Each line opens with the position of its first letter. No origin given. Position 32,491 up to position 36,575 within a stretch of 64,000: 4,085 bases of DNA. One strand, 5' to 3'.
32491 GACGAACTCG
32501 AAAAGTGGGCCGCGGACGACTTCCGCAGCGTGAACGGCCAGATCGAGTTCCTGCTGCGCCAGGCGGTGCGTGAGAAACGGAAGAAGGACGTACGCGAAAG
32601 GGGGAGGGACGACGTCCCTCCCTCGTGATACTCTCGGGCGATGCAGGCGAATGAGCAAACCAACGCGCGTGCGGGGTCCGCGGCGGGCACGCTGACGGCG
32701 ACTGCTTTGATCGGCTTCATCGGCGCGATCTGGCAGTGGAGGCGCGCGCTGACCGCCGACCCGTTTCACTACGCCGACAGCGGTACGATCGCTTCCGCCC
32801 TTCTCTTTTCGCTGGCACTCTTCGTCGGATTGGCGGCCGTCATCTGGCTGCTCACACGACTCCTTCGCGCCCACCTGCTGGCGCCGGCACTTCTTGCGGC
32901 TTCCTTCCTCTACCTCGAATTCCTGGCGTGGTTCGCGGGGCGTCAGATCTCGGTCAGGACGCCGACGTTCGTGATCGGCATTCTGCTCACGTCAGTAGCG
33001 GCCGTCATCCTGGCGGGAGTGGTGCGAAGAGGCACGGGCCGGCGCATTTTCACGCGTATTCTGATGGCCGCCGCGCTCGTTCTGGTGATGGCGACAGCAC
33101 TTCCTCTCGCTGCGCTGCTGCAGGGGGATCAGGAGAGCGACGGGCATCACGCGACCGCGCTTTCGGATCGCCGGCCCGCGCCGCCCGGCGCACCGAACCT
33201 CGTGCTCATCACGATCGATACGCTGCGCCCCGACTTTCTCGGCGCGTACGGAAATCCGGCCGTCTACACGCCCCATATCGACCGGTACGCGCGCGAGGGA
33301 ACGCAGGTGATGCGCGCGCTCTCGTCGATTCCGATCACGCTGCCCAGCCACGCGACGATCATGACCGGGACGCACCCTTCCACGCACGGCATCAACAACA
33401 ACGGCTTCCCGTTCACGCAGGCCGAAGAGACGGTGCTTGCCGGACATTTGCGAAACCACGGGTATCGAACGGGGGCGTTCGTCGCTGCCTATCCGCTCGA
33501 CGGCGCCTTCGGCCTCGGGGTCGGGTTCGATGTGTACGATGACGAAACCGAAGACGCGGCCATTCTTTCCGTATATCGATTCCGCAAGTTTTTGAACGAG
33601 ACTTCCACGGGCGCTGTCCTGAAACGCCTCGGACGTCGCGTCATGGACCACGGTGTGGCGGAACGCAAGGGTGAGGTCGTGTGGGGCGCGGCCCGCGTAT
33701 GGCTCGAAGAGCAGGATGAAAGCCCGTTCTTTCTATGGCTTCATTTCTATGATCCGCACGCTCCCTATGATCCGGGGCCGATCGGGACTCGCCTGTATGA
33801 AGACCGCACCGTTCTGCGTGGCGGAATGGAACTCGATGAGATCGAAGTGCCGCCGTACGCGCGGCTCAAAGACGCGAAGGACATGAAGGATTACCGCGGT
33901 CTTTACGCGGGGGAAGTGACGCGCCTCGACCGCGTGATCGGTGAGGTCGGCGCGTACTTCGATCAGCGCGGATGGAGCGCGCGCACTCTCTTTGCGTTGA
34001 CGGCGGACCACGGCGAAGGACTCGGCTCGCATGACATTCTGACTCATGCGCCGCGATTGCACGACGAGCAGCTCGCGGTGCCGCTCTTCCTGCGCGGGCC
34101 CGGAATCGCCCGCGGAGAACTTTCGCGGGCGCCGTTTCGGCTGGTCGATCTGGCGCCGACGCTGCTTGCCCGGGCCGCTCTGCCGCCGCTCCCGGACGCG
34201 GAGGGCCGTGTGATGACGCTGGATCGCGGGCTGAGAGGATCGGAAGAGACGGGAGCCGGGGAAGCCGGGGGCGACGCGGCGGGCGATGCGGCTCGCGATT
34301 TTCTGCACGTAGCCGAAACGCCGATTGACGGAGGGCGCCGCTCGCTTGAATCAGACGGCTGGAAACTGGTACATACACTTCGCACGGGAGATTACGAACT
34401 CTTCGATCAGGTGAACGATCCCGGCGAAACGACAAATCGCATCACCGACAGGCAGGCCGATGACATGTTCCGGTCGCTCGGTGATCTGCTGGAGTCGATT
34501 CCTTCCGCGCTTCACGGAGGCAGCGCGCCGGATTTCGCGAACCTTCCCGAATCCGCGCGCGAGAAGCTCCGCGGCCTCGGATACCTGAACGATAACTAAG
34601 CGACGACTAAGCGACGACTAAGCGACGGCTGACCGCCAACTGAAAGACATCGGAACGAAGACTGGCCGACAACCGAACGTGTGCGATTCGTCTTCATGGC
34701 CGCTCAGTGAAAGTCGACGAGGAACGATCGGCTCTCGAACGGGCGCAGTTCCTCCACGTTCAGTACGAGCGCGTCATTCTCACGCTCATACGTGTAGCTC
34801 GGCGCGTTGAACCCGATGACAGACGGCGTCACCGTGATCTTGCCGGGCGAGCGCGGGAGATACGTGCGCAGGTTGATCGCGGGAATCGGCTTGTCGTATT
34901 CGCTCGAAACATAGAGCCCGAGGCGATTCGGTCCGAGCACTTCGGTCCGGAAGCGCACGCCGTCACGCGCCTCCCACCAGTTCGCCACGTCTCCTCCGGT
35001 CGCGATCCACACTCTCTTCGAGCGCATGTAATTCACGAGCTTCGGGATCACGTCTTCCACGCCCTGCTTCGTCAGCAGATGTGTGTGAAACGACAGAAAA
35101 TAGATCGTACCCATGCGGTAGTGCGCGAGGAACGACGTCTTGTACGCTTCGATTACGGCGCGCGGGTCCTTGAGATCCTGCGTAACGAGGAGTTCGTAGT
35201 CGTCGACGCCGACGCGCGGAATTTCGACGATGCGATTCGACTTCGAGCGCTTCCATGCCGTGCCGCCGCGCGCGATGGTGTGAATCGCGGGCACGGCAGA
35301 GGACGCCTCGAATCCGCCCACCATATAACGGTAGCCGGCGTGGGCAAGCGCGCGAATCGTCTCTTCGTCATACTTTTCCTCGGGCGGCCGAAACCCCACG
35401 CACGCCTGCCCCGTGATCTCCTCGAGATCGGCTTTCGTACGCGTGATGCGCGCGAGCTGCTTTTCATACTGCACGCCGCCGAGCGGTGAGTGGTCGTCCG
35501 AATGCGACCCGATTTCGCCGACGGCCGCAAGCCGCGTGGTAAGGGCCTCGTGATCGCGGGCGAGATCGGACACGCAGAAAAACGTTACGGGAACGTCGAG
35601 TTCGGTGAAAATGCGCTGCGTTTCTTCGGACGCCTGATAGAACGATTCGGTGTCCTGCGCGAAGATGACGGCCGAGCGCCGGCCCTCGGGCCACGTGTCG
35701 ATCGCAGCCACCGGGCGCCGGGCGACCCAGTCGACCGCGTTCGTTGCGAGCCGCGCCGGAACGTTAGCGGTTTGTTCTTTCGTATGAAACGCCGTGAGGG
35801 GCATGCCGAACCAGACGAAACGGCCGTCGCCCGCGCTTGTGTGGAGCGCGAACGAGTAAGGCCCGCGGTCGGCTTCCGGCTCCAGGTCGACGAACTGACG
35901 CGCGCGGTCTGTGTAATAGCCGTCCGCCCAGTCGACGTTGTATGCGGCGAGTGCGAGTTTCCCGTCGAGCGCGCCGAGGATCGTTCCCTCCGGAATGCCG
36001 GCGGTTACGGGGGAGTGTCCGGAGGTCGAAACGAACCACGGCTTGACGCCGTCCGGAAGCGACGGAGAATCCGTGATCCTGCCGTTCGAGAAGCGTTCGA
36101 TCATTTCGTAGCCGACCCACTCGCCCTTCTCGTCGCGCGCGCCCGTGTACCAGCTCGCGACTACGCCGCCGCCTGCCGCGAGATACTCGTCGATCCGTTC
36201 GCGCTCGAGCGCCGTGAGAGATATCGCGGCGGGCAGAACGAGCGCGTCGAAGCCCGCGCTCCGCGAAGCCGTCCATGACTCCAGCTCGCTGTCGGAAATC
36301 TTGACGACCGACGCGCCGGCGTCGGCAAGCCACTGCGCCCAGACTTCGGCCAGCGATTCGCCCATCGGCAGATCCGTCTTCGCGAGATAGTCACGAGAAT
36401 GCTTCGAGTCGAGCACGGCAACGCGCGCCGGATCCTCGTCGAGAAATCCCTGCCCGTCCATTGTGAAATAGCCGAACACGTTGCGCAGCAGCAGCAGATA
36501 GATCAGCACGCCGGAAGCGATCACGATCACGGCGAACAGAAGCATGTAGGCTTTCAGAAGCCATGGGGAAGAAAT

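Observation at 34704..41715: Hybrid pga/ica-like exopolysaccharide operon (regulator - OM TPR-porin - GT2 synthase - small membrane protein - deacetylase) with zero-spacing coupling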

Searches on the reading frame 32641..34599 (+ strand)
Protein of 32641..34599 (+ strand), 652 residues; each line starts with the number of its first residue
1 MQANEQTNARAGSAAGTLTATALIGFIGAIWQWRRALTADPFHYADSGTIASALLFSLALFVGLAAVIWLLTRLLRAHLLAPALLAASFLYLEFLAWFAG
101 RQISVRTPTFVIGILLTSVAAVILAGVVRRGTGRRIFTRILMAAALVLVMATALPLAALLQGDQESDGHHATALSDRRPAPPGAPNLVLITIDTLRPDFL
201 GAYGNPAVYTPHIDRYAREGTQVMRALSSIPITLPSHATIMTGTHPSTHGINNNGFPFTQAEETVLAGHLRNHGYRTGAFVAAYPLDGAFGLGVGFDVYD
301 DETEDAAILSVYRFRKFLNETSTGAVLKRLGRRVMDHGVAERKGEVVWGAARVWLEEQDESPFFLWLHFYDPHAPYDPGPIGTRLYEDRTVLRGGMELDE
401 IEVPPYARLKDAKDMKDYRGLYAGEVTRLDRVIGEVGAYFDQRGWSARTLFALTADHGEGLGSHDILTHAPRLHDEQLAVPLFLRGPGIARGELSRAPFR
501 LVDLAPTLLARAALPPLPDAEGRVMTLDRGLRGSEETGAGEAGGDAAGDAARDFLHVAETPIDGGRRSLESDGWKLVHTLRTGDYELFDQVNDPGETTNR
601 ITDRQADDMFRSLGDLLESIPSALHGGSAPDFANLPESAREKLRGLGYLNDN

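Call 56: search_protein_families(library=pfam, proteins=[window:32641-34599:+], max_evalue=0.001)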
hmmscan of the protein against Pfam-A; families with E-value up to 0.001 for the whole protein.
window:32641-34599:+ (652 aa): 3 families
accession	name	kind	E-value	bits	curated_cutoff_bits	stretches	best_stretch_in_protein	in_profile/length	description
PF00884.28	Sulfatase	-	6.2e-35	121.4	25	1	185-511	1-298/301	Sulfatase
PF01663.27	Phosphodiest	-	5.5e-17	62.8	23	1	187-263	1-74/342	Type I phosphodiesterase / nucleotide pyrophosphatase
PF16347.10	SGSH_C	-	5.1e-05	23.9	29.3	0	568-618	98-149/154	N-sulphoglucosamine sulphohydrolase, C-terminal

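Call 116: search_protein_families(library=ncbifam, proteins=[window:32641-34599:+], max_evalue=0.00001)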
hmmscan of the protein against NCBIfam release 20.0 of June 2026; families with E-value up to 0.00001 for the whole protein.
window:32641-34599:+ (652 aa): 4 families
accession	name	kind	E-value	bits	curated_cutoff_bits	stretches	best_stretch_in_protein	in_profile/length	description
NF010322.0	PRK13759.1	equivalog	9.2e-43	146.4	481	2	354-612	192-448/486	arylsulfatase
NF045661.1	HdlasePehA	equivalog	1.1e-25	90.2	900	2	411-514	273-377/506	phosphoric/sulfuric ester hydrolase PehA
TIGR03417.1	chol_sulfatase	equivalog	1e-24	87.3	433.45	1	185-613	3-432/500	choline-sulfatase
NF052527.1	Mn_arylsulf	exception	1.1e-16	60.8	850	1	354-613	190-444/479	manganese-dependent arylsulfatase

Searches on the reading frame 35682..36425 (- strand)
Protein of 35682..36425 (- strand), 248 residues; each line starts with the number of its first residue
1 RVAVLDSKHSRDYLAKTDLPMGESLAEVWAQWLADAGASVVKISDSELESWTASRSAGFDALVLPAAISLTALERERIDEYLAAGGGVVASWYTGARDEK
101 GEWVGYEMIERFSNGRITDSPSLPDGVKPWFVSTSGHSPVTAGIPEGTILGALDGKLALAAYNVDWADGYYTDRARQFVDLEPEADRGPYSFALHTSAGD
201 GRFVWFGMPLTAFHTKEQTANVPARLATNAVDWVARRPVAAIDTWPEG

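Call 65: search_solved_structures(query=A8, max_evalue=10)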
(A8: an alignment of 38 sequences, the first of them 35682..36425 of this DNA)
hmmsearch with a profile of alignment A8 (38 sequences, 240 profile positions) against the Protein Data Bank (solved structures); distinct sequences matched with E-value up to 10: 25.
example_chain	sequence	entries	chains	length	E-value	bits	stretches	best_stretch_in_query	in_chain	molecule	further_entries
4ucf_A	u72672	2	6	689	2.7e-09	39.8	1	10-113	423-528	BETA-GALACTOSIDASE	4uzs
6t5o_AAA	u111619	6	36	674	2.9e-09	39.7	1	37-97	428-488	Glyco_hydro_42M domain-containing protein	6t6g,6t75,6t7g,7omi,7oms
8ibs_A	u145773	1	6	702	4.3e-08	35.8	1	28-113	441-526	Beta-galactosidase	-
8ibt_A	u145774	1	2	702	4.4e-08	35.8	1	28-113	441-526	Beta-galactosidase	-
8ibr_A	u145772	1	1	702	4.5e-08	35.8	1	28-113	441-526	Beta-galactosidase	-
5vym_A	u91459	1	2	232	4.6e-08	35.7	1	14-99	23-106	Beta-galactosidase BgaB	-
5dfa_A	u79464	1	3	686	5.9e-06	28.8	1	16-97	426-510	Beta-galactosidase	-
4oif_A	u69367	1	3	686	5.9e-06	28.8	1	16-97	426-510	Beta-galactosidase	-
6z2i_A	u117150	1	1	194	2.5e-05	26.8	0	67-112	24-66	de novo designed TIM barrel DeNovoTIM6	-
6tvk_AAA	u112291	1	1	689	3.3e-05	26.4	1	47-92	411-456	Alpha-L-fucosidase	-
6lvw_A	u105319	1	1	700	0.00041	22.8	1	21-109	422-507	Beta-galactosidase Bga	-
3tts_A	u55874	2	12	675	0.00063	22.2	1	17-97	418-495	Beta-galactosidase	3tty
4uoq_A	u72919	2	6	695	0.0007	22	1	28-98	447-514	BETA-GALACTOSIDASE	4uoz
4uni_A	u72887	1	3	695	0.00072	22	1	28-98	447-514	BETA-GALACTOSIDASE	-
5xb7_A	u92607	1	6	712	0.0012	21.3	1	21-108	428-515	Beta-galactosidase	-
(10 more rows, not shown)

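Call 66: search_protein_families(library=pfam, alignment_id=A8, max_evalue=0.01)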
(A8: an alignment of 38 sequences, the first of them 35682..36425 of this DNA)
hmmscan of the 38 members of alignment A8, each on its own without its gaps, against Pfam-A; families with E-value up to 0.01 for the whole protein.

A. member 1, window:35682-36425:- (248 aa): 1 family
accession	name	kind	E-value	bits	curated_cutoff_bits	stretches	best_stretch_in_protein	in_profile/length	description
PF14258.12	DUF4350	-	7.1e-05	23.6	30.4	1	28-209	11-160/181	Domain of unknown function (DUF4350)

B. families by the number of members that match (of 38 scanned): 8 families
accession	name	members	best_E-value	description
PF08532.16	Glyco_hydro_42M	24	2.6e-08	Beta-galactosidase trimerisation domain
PF09822.16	ABC_transp_aux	8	4.4e-05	ABC-type uncharacterized transport system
PF14258.12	DUF4350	6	7.1e-05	Domain of unknown function (DUF4350)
PF06283.17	ThuA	4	0.0012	Trehalose utilisation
PF23355.1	IFT52_GIFT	2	0.00015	IFT52 GIFT domain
PF09960.14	DUF2194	2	0.00089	Uncharacterised protein conserved in bacteria (DUF2194)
PF22369.2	GLMA_2nd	1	0.00019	GLMA-like, second domain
PF17390.7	Bac_rhamnosid_C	1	0.009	Bacterial alpha-L-rhamnosidase C-terminal domain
